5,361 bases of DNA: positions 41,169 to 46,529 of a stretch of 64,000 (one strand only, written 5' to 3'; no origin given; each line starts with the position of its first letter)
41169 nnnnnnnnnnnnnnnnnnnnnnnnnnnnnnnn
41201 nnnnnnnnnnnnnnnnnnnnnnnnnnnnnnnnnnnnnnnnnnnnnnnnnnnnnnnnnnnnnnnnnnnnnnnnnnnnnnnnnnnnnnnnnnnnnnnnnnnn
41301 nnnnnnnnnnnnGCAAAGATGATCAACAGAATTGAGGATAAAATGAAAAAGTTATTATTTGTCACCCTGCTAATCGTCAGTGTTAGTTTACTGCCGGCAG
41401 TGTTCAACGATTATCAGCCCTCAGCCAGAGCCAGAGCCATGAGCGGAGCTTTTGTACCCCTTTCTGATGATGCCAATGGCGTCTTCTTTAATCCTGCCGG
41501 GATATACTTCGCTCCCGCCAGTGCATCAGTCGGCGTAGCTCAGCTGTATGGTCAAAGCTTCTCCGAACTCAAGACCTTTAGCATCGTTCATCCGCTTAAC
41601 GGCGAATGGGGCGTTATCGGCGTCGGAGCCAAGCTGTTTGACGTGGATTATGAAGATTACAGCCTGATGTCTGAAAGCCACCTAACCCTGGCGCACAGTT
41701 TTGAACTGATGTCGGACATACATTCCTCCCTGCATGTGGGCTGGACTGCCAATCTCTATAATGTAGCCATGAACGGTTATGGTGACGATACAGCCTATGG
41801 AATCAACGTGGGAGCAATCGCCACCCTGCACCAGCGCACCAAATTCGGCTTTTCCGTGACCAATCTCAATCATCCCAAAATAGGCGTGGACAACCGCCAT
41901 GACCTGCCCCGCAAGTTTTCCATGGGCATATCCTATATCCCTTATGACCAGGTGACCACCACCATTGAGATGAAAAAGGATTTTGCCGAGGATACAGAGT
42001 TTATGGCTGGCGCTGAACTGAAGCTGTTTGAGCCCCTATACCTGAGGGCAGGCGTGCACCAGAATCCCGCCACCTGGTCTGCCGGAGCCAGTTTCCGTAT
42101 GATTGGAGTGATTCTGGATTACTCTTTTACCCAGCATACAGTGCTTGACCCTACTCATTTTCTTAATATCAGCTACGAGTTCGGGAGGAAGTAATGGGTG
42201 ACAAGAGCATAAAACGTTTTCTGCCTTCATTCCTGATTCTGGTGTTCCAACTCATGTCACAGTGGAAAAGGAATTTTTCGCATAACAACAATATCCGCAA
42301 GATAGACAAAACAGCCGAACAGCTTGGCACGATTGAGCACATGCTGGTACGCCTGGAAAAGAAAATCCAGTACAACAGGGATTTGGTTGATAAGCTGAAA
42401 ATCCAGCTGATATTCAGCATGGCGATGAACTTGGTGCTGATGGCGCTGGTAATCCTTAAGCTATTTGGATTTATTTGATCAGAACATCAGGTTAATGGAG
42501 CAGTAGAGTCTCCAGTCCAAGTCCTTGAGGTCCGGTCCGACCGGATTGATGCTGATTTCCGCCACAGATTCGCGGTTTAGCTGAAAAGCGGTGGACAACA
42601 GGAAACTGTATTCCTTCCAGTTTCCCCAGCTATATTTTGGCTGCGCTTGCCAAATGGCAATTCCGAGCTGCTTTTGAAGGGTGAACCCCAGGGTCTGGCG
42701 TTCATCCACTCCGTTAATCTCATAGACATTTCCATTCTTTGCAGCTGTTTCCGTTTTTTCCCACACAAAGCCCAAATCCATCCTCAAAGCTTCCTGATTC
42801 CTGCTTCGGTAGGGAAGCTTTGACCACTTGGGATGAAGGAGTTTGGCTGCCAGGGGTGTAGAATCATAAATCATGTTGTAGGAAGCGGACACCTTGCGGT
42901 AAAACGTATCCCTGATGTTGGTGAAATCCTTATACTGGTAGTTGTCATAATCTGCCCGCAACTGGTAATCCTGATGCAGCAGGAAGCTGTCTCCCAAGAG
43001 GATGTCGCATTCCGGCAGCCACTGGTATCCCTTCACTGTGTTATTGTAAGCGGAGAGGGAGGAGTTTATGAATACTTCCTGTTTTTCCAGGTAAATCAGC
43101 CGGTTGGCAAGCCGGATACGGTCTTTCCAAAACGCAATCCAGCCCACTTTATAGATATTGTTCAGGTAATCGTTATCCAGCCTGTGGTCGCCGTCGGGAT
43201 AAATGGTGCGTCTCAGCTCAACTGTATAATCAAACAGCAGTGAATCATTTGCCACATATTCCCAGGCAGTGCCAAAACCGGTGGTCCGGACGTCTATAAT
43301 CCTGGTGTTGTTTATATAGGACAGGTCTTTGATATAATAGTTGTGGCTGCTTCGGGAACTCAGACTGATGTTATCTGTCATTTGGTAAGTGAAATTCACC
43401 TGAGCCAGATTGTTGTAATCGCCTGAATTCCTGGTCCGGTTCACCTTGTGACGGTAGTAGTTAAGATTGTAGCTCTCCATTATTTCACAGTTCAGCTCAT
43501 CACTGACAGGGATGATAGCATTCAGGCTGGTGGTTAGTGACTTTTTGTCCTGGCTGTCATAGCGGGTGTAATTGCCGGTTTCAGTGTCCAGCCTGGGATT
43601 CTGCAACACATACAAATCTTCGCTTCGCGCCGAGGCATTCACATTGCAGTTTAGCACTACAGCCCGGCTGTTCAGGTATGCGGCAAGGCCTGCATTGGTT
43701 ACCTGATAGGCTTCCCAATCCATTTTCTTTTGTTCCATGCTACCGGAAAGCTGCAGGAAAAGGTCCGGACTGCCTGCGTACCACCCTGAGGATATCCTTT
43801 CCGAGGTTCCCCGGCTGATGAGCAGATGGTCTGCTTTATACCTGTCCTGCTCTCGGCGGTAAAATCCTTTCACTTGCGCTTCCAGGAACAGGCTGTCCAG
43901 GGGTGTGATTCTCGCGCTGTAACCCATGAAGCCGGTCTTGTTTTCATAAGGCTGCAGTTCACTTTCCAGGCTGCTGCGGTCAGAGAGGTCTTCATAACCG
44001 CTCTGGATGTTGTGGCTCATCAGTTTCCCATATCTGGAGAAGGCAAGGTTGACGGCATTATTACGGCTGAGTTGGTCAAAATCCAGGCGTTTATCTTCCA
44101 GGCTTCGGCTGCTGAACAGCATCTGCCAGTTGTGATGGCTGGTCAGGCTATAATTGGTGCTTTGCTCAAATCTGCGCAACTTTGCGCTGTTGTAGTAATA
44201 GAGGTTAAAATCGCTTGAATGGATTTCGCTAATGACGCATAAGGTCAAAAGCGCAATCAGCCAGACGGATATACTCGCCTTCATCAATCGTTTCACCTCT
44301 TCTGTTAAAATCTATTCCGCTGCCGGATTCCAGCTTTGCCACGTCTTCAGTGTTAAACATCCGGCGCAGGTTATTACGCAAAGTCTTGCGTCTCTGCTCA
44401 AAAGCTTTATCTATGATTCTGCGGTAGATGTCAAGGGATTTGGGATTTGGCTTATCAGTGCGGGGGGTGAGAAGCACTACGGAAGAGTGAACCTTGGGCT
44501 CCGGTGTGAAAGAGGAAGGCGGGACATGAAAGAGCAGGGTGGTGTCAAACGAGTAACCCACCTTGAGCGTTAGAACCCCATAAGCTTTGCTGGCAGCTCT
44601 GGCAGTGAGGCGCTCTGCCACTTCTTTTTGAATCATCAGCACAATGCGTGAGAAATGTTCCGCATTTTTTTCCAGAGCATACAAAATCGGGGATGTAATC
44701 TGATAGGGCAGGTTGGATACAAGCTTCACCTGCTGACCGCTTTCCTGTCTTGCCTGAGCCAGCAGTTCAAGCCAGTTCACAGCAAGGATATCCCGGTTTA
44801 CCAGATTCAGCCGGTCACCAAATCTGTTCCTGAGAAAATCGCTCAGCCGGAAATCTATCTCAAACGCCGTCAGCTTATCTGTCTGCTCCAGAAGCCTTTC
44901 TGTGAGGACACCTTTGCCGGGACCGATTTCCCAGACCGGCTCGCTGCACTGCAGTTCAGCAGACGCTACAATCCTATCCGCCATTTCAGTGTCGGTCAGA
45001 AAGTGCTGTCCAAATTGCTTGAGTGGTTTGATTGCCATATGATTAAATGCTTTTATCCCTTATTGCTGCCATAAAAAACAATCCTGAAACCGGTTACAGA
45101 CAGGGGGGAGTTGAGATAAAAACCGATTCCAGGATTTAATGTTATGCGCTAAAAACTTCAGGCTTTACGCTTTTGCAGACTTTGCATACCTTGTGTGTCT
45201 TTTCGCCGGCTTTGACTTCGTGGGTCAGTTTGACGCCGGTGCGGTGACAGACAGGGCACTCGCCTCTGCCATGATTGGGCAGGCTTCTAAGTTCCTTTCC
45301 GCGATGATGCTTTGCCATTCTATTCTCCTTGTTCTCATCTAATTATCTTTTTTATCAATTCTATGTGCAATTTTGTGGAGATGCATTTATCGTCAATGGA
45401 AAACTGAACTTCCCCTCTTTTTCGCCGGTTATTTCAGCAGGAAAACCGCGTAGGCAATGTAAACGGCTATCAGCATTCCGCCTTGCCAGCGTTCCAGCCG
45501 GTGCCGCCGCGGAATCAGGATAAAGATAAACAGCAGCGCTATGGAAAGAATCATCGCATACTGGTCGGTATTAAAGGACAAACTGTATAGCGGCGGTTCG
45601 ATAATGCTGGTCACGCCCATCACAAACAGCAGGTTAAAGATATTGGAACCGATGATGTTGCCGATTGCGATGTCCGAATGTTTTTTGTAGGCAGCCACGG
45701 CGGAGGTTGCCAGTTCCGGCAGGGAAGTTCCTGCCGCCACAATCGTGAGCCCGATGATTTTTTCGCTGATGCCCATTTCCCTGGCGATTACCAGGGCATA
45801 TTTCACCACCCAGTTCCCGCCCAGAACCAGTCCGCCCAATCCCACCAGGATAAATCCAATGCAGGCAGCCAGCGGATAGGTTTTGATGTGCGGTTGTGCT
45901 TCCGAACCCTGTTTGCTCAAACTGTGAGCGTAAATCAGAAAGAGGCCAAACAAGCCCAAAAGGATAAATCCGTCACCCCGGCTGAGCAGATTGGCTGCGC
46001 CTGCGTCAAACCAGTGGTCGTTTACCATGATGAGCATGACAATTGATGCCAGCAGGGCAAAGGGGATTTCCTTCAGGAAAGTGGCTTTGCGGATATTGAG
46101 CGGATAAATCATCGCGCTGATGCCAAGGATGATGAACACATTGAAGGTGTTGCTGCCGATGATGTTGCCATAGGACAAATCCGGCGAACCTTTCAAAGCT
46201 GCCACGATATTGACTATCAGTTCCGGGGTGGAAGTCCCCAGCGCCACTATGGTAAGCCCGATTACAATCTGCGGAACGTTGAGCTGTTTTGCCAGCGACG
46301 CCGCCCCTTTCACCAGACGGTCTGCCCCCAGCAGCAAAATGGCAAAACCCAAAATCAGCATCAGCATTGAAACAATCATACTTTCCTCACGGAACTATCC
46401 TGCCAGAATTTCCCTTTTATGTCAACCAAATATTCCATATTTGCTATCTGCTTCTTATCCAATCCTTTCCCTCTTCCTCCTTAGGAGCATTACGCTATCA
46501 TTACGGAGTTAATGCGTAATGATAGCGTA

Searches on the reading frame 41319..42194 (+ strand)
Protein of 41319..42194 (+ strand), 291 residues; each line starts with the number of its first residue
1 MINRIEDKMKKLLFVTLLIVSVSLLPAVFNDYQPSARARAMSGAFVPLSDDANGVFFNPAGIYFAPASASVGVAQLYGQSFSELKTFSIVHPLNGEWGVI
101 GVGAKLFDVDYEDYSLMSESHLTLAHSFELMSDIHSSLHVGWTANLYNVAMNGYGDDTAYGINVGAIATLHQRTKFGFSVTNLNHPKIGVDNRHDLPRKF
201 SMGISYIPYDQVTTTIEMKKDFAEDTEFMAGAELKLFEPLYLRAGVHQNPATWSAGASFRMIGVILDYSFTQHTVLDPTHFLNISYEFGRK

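Call 29: search_protein_families(library=pfam, proteins=[window:41319-42194:+], max_evalue=0.001)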
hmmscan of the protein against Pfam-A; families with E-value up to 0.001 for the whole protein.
window:41319-42194:+ (291 aa): 1 family
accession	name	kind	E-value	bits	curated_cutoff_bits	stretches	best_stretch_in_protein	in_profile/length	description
PF03349.22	Toluene_X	-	9.1e-05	21.5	29.7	0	151-179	194-222/421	Outer membrane protein transport protein (OMPP1/FadL/TodX)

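Call 84: search_protein_families(library=ncbifam, proteins=[window:41319-42194:+], max_evalue=0.01)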
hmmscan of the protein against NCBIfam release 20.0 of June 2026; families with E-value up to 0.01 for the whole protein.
window:41319-42194:+ (291 aa): 4 families
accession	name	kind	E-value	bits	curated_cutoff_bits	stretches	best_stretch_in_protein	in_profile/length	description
NF033709.1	PorV_fam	subfamily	3.5e-16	59.7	90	1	32-288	9-326/326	PorV/PorQ family protein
NF033710.1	T9SS_OM_PorV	equivalog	0.00043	19.6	250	0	29-73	28-72/367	type IX secretion system outer membrane channel protein PorV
TIGR03519.1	T9SS_PorP_fam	subfamily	0.0011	18.5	90.55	0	148-288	142-292/292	PorP/SprF family type IX secretion system membrane protein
NF052325.1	PorVQ2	equivalog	0.0014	17.6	325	0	35-64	35-64/354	putative type IX sorting system protein PorV2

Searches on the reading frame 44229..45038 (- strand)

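Call 84: search_protein_families(library=ncbifam, proteins=[window:44229-45038:-], max_evalue=0.01)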
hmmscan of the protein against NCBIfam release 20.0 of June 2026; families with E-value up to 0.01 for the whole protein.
window:44229-45038:- (269 aa): 22 families
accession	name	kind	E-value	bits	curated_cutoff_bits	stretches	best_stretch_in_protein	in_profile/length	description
TIGR00755.1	ksgA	equivalog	2.1e-76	256.6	171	1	4-261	2-254/256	16S rRNA (adenine(1518)-N(6)/adenine(1519)-N(6))-dimethyltransferase RsmA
NF000499.2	Erm23S_rRNA_broad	equivalog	9.3e-47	159.5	212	1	10-259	2-240/244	23S ribosomal RNA methyltransferase Erm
NF011486.0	PRK14896.1-1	equivalog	1.1e-40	139.5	450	1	8-238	25-244/284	16S ribosomal RNA methyltransferase A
NF000337.1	erm_SHROVE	exception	5.9e-27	94.5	320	1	7-234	4-221/248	ErmE/ErmH/ErmO/ErmR family 23S rRNA (adenine(2058)-N(6))-methyltransferase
NF042938.1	Erm55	exception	1.5e-21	76.7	525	1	8-229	10-217/270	23S rRNA (adenine(2058)-N(6))-methyltransferase Erm(55)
NF042988.1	Erm46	exception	2e-21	76.4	503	1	8-228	10-216/255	23S rRNA (adenine(2058)-N(6))-methyltransferase Erm(46)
NF011489.0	PRK14896.1-5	equivalog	2.2e-21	76.5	236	1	8-224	2-184/217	16S ribosomal RNA methyltransferase A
NF012223.0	erm_F_23S_MT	exception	6.8e-19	68.2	575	1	5-244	7-236/266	23S rRNA (adenine(2058)-N(6))-methyltransferase Erm(F)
NF012219.1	erm_C_23S_MT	exception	3.4e-16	59.5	530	1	10-214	9-200/244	23S rRNA (adenine(2058)-N(6))-methyltransferase Erm(C)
NF012218.0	erm_38_23S_MT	exception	3.8e-16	59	800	1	8-227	10-223/386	23S rRNA (adenine(2058)-N(6))-methyltransferase Erm(38)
NF012220.1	erm_B_23S_MT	exception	1e-15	57.9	525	1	8-229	6-216/245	23S rRNA (adenine(2058)-N(6))-methyltransferase Erm(B)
NF000047.1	ErmV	exception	4.2e-14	52.5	500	1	9-243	11-237/259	23S rRNA (adenine(2058)-N(6))-methyltransferase Erm(V)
NF000024.1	ErmS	exception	5.3e-14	52.2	675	1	8-229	62-275/319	23S rRNA (adenine(2058)-N(6))-methyltransferase Erm(S)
NF045543.1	erm_G_23S_MT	exception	5.7e-14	52.5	515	1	10-214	9-200/244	23S rRNA (adenine(2058)-N(6))-methyltransferase Erm(G)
NF012222.1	erm_A_23S_MT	exception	1.5e-13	50.9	475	1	10-237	9-225/243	23S rRNA (adenine(2058)-N(6))-methyltransferase Erm(A)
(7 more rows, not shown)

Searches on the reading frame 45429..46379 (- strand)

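Call 29: search_protein_families(library=pfam, proteins=[window:45429-46379:-], max_evalue=0.001)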
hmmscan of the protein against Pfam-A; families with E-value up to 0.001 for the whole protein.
window:45429-46379:- (316 aa): 1 family
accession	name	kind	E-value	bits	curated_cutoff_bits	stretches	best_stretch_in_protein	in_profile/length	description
PF01699.29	Na_Ca_ex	-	1.6e-69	233.1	24.9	2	174-315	3-150/151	Sodium/calcium exchanger protein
